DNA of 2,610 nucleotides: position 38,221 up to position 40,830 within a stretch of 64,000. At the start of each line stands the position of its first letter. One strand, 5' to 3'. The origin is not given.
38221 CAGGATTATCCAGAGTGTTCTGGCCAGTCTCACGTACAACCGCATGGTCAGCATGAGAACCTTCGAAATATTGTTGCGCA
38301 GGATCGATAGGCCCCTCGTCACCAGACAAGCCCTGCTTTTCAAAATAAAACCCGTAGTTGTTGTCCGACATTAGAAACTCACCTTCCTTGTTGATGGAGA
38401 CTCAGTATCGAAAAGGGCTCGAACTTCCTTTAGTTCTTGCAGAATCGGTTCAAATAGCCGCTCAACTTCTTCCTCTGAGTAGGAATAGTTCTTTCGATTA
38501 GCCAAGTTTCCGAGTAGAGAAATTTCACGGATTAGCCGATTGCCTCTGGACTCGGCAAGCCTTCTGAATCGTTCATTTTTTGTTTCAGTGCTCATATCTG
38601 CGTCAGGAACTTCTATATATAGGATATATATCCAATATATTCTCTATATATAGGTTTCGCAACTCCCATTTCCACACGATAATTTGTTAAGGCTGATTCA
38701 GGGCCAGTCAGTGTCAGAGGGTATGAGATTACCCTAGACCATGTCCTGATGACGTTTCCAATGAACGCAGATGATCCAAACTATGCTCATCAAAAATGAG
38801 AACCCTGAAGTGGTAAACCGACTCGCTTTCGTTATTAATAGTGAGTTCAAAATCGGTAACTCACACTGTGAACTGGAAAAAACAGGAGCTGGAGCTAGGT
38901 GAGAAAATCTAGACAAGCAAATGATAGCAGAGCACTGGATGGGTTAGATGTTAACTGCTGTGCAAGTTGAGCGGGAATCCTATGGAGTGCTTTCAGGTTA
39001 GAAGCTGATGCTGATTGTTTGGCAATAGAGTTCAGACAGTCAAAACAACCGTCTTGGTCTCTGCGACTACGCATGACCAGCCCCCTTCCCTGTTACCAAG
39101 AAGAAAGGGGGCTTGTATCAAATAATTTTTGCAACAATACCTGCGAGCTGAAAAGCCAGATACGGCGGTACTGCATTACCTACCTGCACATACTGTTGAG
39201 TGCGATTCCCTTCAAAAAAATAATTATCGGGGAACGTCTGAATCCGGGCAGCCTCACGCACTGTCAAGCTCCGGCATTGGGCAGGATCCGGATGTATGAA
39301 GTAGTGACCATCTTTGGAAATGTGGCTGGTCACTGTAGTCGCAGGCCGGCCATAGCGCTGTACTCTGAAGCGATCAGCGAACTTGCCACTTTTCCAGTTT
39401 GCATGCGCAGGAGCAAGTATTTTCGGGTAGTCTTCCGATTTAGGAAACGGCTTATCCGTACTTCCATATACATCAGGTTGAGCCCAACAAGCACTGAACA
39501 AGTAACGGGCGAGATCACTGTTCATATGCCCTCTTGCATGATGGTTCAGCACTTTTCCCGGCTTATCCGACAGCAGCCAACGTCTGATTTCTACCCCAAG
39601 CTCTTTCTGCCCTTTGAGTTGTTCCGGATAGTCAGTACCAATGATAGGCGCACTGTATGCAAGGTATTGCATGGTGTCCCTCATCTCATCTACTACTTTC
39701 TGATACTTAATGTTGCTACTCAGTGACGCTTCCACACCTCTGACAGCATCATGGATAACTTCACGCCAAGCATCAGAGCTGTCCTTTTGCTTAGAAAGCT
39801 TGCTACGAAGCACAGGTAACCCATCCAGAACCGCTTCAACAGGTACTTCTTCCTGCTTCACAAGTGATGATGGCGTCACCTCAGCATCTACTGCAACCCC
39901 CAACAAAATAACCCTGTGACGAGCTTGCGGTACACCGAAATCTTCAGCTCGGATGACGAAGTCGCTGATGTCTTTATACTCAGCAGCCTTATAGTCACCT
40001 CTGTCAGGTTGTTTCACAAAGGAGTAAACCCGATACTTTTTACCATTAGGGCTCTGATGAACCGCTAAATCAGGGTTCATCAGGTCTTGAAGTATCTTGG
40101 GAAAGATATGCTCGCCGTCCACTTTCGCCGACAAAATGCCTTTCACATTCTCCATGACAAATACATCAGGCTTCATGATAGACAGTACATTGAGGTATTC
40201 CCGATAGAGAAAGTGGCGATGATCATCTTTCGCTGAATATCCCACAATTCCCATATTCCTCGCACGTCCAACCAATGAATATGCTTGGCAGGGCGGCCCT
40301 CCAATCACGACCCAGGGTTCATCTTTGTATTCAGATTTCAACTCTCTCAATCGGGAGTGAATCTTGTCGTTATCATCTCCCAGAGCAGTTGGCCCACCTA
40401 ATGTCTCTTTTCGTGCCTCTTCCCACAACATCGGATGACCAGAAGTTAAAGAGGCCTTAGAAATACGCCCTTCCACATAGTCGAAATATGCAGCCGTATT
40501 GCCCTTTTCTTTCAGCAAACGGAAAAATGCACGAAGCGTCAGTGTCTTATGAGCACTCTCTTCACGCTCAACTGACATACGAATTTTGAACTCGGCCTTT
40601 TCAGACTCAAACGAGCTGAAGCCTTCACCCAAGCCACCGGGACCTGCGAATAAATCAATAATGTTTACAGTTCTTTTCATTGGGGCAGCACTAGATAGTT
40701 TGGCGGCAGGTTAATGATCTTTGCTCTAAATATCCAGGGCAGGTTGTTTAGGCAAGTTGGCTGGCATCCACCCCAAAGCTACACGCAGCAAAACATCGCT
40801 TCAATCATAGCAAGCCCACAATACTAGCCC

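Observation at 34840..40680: Dcm-linked four-gene operon built around a GHKL/MORC-like ATPase: candidate undescribed methylation-associated defence system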

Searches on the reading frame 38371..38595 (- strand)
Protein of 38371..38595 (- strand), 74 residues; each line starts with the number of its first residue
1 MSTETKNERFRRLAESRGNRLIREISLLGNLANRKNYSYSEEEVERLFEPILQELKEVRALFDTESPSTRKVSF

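Call 3: search_protein_families(library=padloc, proteins=[window:38371-38595:-], max_evalue=0.01)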
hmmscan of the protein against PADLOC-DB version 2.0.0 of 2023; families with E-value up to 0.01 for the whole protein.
window:38371-38595:- (74 aa): 0 families

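Call 4: search_protein_families(library=pfam, proteins=[window:38371-38595:-], max_evalue=0.01)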
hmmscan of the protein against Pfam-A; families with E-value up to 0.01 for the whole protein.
window:38371-38595:- (74 aa): 0 families

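Call 5: search_protein_families(library=ncbifam, proteins=[window:38371-38595:-], max_evalue=0.01)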
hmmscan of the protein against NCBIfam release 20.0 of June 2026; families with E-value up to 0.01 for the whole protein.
window:38371-38595:- (74 aa): 0 families

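Call 25: search_protein_families(library=pfam, proteins=[window:38371-38595:-], max_evalue=10)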
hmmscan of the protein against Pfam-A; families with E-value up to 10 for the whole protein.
window:38371-38595:- (74 aa): 0 families

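Call 30: search_solved_structures(query=window:38371-38595:-, max_evalue=10)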
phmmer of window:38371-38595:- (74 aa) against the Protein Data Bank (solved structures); distinct sequences matched with E-value up to 10: 6.
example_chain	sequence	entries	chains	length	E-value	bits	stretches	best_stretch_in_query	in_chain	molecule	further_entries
9r1o_A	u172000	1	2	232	0.24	15.3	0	30-64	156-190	sc-apCC-6-DPH-NR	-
3rmg_A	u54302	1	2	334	0.35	14.8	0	4-43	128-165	Octaprenyl-diphosphate synthase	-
2crq_A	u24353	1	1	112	0.57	14.1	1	30-62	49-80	mitochondrial translational initiation factor 3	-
9dcs_A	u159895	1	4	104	1.2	13.1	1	31-69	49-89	DUF4176 domain-containing protein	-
9ez8_A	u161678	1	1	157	1.8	12.5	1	3-55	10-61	6,7-dimethyl-8-ribityllumazine synthase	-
6wi5_A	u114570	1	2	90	1.9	12.5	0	41-69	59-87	De novo designed protein Foldit4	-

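Call 44: search_protein_families(library=phrogs, proteins=[window:38371-38595:-], max_evalue=0.01)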
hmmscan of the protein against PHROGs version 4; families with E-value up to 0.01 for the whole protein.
window:38371-38595:- (74 aa): 0 families

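Call 86: search_protein_representatives(protein=window:38371-38595:-)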
Query: 74 residues. Proteins with E-value up to 0.001 (for the whole library): 1742; up to 1e-10: 55; up to 1e-30: 0. The best 150 are listed.
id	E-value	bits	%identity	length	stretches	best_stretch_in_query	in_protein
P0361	6.0e-28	111.6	79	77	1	1-73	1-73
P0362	1.8e-26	107.0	76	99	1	1-74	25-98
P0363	1.2e-21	91.8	65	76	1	3-74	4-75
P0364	1.2e-21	91.8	40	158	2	5-63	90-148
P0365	1.5e-21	91.5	65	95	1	3-74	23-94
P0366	5.5e-21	89.7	67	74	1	3-72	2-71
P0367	3.3e-20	87.3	39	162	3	2-64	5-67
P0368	2.3e-19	84.6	65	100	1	3-74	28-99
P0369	5.5e-19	83.4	44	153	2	2-58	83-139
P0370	3.2e-18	81.0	34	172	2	3-66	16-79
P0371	5.2e-17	77.2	62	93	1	4-66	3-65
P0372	1.4e-16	75.8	61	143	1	1-74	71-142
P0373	1.6e-16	75.6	33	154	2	3-65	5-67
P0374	2.5e-16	75.1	38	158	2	4-64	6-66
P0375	3.4e-16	74.6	40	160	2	3-65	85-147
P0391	1.3e-12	63.4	47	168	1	3-72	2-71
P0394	2.9e-12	62.3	72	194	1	1-47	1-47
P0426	2.8e-10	56.0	46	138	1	3-72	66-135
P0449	1.0e-09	54.2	49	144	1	3-63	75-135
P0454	1.5e-09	53.7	42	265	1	4-67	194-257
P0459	1.7e-09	53.5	45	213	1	5-66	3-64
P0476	3.2e-09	52.7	48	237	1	3-64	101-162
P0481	4.1e-09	52.3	48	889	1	4-66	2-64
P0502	6.8e-09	51.7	43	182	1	1-67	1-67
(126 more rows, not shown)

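Call 87: search_protein_families(library=pfam, proteins=[P0481, P0454, P0476, P0459, P0394, P0364, P0391, P0502, P0449, P0426], max_evalue=0.01)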
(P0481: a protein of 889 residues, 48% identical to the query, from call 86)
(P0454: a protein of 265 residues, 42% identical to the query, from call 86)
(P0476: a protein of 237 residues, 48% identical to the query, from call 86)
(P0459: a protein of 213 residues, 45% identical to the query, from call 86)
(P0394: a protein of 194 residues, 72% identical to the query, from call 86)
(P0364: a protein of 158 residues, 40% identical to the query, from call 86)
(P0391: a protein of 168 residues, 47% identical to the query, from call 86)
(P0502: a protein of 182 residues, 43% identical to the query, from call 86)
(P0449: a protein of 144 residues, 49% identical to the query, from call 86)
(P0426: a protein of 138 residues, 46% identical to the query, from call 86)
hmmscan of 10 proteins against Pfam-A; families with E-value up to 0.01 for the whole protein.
P0481 (889 aa): 0 families

P0454 (265 aa): 1 family
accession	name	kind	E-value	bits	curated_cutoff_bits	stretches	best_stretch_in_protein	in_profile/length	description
PF10263.15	SprT-like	-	0.00037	20.8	25.6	1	135-173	63-97/108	SprT-like family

P0476 (237 aa): 0 families

P0459 (213 aa): 2 families
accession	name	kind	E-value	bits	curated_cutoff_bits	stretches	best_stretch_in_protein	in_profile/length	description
PF14267.11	DUF4357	-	3.1e-18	65.9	38.4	1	157-208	3-54/54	Domain of unknown function (DUF4357)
PF18755.6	RAMA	-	0.0077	16.6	35.2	0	165-210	50-96/107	Restriction Enzyme Adenine Methylase Associated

P0394 (194 aa): 0 families

P0364 (158 aa): 1 family
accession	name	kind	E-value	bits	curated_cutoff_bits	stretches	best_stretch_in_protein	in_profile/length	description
PF14401.11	RLAN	-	0.001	19.2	25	0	13-55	37-80/150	RimK-like ATPgrasp N-terminal domain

P0391 (168 aa): 1 family
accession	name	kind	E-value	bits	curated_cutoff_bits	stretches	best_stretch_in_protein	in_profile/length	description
PF04616.20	Glyco_hydro_43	-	0.0034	17.2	32.2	1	96-139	226-264/288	Glycosyl hydrolases family 43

P0502 (182 aa): 0 families

P0449 (144 aa): 0 families

P0426 (138 aa): 0 families

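Call 104: search_solved_structures(query=A5, max_evalue=10)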
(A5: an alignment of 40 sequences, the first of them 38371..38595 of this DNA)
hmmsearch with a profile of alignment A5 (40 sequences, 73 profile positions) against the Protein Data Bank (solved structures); distinct sequences matched with E-value up to 10: 51.
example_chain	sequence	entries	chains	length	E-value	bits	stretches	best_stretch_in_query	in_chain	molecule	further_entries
1yke_A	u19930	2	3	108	0.036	17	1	22-61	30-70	RNA polymerase II mediator complex protein MED7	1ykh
5sva_U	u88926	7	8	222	0.17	14.8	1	22-61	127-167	Mediator of RNA polymerase II transcription subunit 7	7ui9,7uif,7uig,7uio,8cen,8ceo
5oqm_i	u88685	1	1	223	0.18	14.8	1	22-61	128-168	Mediator of RNA polymerase II transcription subunit 7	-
4h22_A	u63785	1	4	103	0.19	14.7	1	34-69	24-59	Leucine-rich repeat flightless-interacting protein 1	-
4l8i_A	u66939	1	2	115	0.25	14.3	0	42-65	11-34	RSV epitope scaffold FFL_005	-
4h32_B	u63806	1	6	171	0.37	13.8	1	27-58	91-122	Hemagglutinin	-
5w42_B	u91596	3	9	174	0.46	13.5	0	27-59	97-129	Hemagglutinin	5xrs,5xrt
4i78_C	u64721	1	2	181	0.57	13.2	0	27-58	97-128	Hemagglutinin HA2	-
5tuk_A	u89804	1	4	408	0.67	12.9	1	13-39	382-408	Tetracycline destructase Tet(51)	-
1qu1_A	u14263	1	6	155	0.87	12.6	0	27-60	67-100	PROTEIN (INFLUENZA RECOMBINANT HA2 CHAIN)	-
6z35_A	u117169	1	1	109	0.91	12.5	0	42-68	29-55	Maquette 2-1ip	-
2j4r_A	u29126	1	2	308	0.93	12.5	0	41-61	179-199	EXOPOLYPHOSPHATASE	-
1t6c_A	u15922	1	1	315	1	12.4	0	41-61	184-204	exopolyphosphatase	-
9yoi_D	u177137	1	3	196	1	12.4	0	27-59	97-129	Hemagglutinin HA2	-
5kan_B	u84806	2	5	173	1.3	12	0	27-59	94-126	Hemagglutinin HA2 | Hemagglutinin HA2 chain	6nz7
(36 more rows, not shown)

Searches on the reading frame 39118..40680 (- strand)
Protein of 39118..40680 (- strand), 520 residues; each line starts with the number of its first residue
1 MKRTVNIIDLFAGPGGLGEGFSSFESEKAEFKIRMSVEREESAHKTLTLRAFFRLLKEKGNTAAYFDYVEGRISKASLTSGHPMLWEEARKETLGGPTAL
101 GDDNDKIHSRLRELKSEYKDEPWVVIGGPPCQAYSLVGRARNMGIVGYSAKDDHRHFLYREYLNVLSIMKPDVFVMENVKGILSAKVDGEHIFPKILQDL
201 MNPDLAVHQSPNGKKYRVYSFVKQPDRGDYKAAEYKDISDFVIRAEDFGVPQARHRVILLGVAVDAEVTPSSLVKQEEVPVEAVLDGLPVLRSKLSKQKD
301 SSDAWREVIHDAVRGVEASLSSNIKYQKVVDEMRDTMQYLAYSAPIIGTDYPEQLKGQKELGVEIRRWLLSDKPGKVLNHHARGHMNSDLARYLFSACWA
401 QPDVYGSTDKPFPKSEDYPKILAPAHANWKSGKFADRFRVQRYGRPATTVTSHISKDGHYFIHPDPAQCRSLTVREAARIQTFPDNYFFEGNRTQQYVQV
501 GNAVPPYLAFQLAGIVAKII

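Call 3: search_protein_families(library=padloc, proteins=[window:39118-40680:-], max_evalue=0.01)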
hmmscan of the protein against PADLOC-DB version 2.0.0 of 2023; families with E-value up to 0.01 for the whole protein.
window:39118-40680:- (520 aa): 56 families (the best 25 are shown)
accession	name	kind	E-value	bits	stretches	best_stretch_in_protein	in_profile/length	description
PDLC02649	DrmMII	-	7.4e-93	309.8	2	2-295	2-254/422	DrmMII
PDLC03232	MTase_II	-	8.7e-69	230.5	2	426-520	366-460/465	Type II methyltransferase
PDLC03234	MTase_II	-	8.6e-63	210.8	2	235-519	148-365/375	Type II methyltransferase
PDLC02656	DrmMII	-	1.4e-61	206.9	1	1-516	1-465/491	DrmMII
PDLC03378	MTase_II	-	8e-61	204.2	3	107-353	50-234/344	Type II methyltransferase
PDLC03326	MTase_II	-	3.8e-49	165.9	2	241-519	154-375/412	Type II methyltransferase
PDLC02648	DrmMII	-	2.8e-43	146.4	2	428-514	355-445/468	DrmMII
PDLC00033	DruM2|DruM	-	4.4e-42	142.7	3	418-516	263-360/368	DNA cytosine methylase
PDLC03231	MTase_II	-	1.5e-41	140.7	3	414-510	363-456/488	Type II methyltransferase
PDLC00026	DruM2|DruM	-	1.4e-40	137.9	3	114-284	60-188/336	DNA cytosine methylase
PDLC03307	MTase_II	-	5.1e-38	129.3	2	102-266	43-193/382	Type II methyltransferase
PDLC03272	MTase_II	-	4.6e-37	126.1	3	124-273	138-247/407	Type II methyltransferase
PDLC02650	DrmMII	-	2.5e-35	120.2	3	438-516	338-414/435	DrmMII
PDLC03225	MTase_II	-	6.2e-35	119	3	442-511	525-589/615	Type II methyltransferase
PDLC00027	DruM2|DruM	-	2.2e-32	110.8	3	464-513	295-344/361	DNA cytosine methylase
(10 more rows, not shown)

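Call 4: search_protein_families(library=pfam, proteins=[window:39118-40680:-], max_evalue=0.01)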
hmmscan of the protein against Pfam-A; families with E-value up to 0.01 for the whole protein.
window:39118-40680:- (520 aa): 1 family
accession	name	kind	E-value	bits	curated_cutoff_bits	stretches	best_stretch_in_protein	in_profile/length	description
PF00145.23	DNA_methylase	-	3.8e-45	155.1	22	2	242-513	141-319/324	C-5 cytosine-specific DNA methylase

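Call 5: search_protein_families(library=ncbifam, proteins=[window:39118-40680:-], max_evalue=0.01)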
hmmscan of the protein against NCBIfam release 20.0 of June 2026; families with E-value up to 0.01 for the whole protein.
window:39118-40680:- (520 aa): 2 families
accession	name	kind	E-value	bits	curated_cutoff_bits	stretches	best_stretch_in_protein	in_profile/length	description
TIGR00675.1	dcm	superfamily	1.1e-34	120.6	100.65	1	124-510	63-323/329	DNA (cytosine-5-)-methyltransferase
NF007772.0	PRK10458.1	subfamily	9e-08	31.1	710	1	124-200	172-247/472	DNA cytosine methylase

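Call 78: search_dna_similar(query=window:39118-40680:-, collection=plasmids, mode=protein, max_rows=15)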
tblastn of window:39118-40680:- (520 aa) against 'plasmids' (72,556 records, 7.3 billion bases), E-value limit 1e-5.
Records with a match: 304; places in all: 326; records where one place covers at least 80% of the query: 10.
Best place of each record, by identity: 60-80% 2; <60% 302.
By first word of the organism name: Campylobacter 42; Acinetobacter 16; Escherichia 15; Rhizobium 12; Clostridium 12; Lactiplantibacillus 11; Xanthomonas 11; Enterococcus 11; Vibrio 9; Salmonella 7; and 94 more.
By predicted mobility (MOB-suite, as given by PLSDB): non-mobilizable 156; conjugative 96; mobilizable 52.
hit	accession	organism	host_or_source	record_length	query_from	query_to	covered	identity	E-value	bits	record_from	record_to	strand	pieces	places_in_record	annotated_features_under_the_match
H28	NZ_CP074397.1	Agrobacterium salinitolerans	Cotton,tiaaue sample,root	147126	33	509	92%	45.8%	3e-123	405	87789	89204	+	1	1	DNA cytosine methyltransferase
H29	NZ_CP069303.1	Shinella sp. PSBB067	monoisolate,Minnesota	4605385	33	516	93%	43.8%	3e-113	376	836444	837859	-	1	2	none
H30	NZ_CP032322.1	Azospirillum argentinense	soil sample,Agricultural field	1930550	33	520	94%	42.2%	9e-110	366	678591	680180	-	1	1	record has no annotation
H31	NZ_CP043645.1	Hymenobacter sp. NBH84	pure culture,soil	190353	37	520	93%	32.7%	5e-43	171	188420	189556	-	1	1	DNA cytosine methyltransferase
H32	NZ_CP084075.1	Fusobacterium vincentii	-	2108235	37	520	93%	31.8%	1e-47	185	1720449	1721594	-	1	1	none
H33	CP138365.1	Streptococcus agalactiae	Homo sapiens,cell culture,urine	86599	37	520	87%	32.2%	3e-22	216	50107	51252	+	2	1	DNA cytosine methyltransferase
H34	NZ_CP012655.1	Lactiplantibacillus plantarum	mixed culture,faecal sample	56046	37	520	83%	33.2%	1e-22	207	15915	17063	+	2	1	DNA cytosine methyltransferase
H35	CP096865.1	Lactiplantibacillus plantarum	pure culture,mulberry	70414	37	516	82%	33.5%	1e-22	205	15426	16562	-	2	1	DNA cytosine methyltransferase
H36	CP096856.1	Lactiplantibacillus plantarum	pure culture,blueberry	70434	37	516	82%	33.5%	1e-22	205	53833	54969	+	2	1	DNA cytosine methyltransferase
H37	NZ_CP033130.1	Acinetobacter wuhouensis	Culture,Sewage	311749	37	513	69%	35.4%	6e-17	173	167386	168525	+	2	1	DNA cytosine methyltransferase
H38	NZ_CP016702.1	Lactococcus lactis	Single cell,Dairy fermentation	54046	124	520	76%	30.6%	1e-32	140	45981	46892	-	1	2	DNA cytosine methyltransferase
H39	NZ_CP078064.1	Haloferax larsenii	Cell culture,Salt Lake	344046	124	516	76%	30.7%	1e-32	140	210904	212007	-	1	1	DNA cytosine methyltransferase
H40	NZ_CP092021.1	Campylobacter jejuni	Fly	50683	37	520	67%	33.7%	2e-20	199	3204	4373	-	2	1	dcm: DNA (cytosine-5-)-methyltransferase | response regulator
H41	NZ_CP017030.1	Campylobacter jejuni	Cell culture,Turkey feces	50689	37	520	67%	33.7%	2e-20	199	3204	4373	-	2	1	dcm: DNA (cytosine-5-)-methyltransferase | response regulator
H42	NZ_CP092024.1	Campylobacter jejuni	Turkey Cecum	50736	37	520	67%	33.7%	2e-20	199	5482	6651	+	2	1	dcm: DNA (cytosine-5-)-methyltransferase | response regulator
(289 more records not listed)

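Call 79: get_annotated_region(hit=H28, flank=7000)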
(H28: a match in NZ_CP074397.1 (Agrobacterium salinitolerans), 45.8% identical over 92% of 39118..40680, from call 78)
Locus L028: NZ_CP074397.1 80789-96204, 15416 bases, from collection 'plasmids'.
description: Agrobacterium salinitolerans strain DG3-1 plasmid pDG3-1d, complete sequence
organism: Agrobacterium salinitolerans (NCBI taxid 1183413)
taxonomy: Bacteria; Pseudomonadota; Alphaproteobacteria; Hyphomicrobiales; Rhizobiaceae; Agrobacterium; Agrobacterium salinitolerans
host: -; source: Cotton,tiaaue sample,root; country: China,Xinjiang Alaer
typing (MOB-suite, as given by PLSDB): non-mobilizable; mating-pair formation MPF_T
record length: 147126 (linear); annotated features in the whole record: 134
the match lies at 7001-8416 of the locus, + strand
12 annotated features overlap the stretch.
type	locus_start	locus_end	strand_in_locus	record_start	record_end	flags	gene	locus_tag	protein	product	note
CDS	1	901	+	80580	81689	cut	-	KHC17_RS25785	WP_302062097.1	RHE_PE00001 family protein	-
CDS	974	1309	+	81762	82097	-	-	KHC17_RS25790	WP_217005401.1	hypothetical protein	-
CDS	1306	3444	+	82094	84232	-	-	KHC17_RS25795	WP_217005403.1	ATP-binding protein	-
CDS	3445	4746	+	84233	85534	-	-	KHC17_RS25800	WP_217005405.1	hypothetical protein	-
CDS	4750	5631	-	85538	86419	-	-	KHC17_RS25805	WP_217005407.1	nucleotidyl transferase AbiEii/AbiGii toxin family protein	-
CDS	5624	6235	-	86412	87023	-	-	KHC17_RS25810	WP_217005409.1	AbiEi antitoxin N-terminal domain-containing protein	-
CDS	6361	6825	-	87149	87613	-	-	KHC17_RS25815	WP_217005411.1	very short patch repair endonuclease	-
CDS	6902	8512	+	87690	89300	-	-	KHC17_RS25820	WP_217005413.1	DNA cytosine methyltransferase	GO:0006304 - DNA modification [Evidence IEA]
CDS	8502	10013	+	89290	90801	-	-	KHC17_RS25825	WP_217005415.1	ATP-binding protein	-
CDS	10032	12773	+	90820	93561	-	-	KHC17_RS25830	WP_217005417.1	Z1 domain-containing protein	-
CDS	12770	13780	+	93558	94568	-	-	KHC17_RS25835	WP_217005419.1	PD-(D/E)XK motif protein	-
CDS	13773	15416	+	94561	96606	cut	-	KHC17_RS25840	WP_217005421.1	AIPR family protein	-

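Call 81: search_protein_families(library=padloc, proteins=[L028:6902-8512:+, L028:8502-10013:+, L028:10032-12773:+, L028:12770-13780:+, L028:13773-15416:+], max_evalue=0.00001)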
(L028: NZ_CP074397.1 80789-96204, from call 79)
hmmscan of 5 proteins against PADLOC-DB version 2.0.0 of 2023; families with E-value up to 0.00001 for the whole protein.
L028:6902-8512:+ (536 aa): 54 families (the best 25 are shown)
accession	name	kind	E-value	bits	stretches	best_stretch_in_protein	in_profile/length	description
PDLC02649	DrmMII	-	9.6e-85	283.1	2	377-518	283-420/422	DrmMII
PDLC03232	MTase_II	-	3.1e-65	218.8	2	379-519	326-463/465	Type II methyltransferase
PDLC03378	MTase_II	-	4.5e-60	201.8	2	3-295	2-204/344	Type II methyltransferase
PDLC03234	MTase_II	-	1.7e-58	196.7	3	412-520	263-370/375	Type II methyltransferase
PDLC02656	DrmMII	-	1.1e-56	190.7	2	379-525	334-478/491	DrmMII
PDLC02648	DrmMII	-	1.4e-49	167.2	2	379-516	318-451/468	DrmMII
PDLC03326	MTase_II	-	4.9e-49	165.6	3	432-527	289-387/412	Type II methyltransferase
PDLC00033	DruM2|DruM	-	7.6e-45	151.8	1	117-518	88-366/368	DNA cytosine methylase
PDLC00026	DruM2|DruM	-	9.6e-43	145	2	119-262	67-173/336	DNA cytosine methylase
PDLC03307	MTase_II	-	1e-39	134.8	2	107-261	48-194/382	Type II methyltransferase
PDLC03231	MTase_II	-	1.9e-39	133.7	2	412-513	365-463/488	Type II methyltransferase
PDLC03225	MTase_II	-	5.1e-39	132.5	2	441-517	528-599/615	Type II methyltransferase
PDLC03272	MTase_II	-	7.2e-38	128.8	2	1-261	72-240/407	Type II methyltransferase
PDLC02650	DrmMII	-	3.8e-35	119.6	2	461-531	363-433/435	DrmMII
PDLC00027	DruM2|DruM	-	4.1e-33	113.2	2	462-517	297-352/361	DNA cytosine methylase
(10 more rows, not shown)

L028:8502-10013:+ (503 aa): 1 family
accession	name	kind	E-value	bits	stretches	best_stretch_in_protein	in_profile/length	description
PDLC02204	MzaB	-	2.1e-113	377.4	1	8-498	7-499/500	-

L028:10032-12773:+ (913 aa): 2 families
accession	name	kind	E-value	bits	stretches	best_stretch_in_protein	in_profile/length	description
PDLC02205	MzaC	-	1.1e-188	627.3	1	28-871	29-900/952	-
PDLC03202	Helicase_II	-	2.9e-28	96.6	2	249-635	117-436/621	Type II helicase domain protein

L028:12770-13780:+ (336 aa): 1 family
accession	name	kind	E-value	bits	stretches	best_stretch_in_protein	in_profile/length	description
PDLC02206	MzaD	-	4.3e-29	100.1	1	64-313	71-316/342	-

L028:13773-15416:+ (548 aa): 2 families
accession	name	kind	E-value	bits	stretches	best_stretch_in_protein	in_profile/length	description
PDLC02207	MzaE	-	6.6e-76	254.1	1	27-540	28-548/598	-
PDLC02357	AbiU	-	4.1e-23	80.4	1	237-404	244-384/537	AbiU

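Call 84: get_annotated_region(hit=H29, flank=9000)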
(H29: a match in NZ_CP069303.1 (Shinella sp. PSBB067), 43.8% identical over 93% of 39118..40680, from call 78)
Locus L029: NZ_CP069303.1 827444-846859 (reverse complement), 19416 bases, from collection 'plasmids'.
description: Shinella sp. PSBB067 plasmid unnamed1, complete sequence
organism: Shinella sp. PSBB067 (NCBI taxid 2715959)
taxonomy: Bacteria; Pseudomonadota; Alphaproteobacteria; Hyphomicrobiales; Rhizobiaceae; Shinella; Shinella sp. PSBB067
host: -; source: monoisolate,Minnesota; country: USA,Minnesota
typing (MOB-suite, as given by PLSDB): non-mobilizable; mating-pair formation MPF_T
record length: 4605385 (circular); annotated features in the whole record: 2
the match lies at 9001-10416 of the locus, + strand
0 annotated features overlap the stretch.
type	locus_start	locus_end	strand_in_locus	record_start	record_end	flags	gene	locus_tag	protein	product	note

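Call 85: get_annotated_region(hit=H30, flank=9000)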
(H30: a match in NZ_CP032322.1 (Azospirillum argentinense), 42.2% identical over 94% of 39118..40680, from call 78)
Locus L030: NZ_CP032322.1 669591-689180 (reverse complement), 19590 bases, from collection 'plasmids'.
description: Azospirillum argentinense strain MTCC4035 plasmid p1, complete sequence
organism: Azospirillum argentinense (NCBI taxid 2970906)
taxonomy: Bacteria; Pseudomonadota; Alphaproteobacteria; Rhodospirillales; Azospirillaceae; Azospirillum; Azospirillum argentinense
host: -; source: soil sample,Agricultural field; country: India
typing (MOB-suite, as given by PLSDB): non-mobilizable; replicon rep_cluster_622
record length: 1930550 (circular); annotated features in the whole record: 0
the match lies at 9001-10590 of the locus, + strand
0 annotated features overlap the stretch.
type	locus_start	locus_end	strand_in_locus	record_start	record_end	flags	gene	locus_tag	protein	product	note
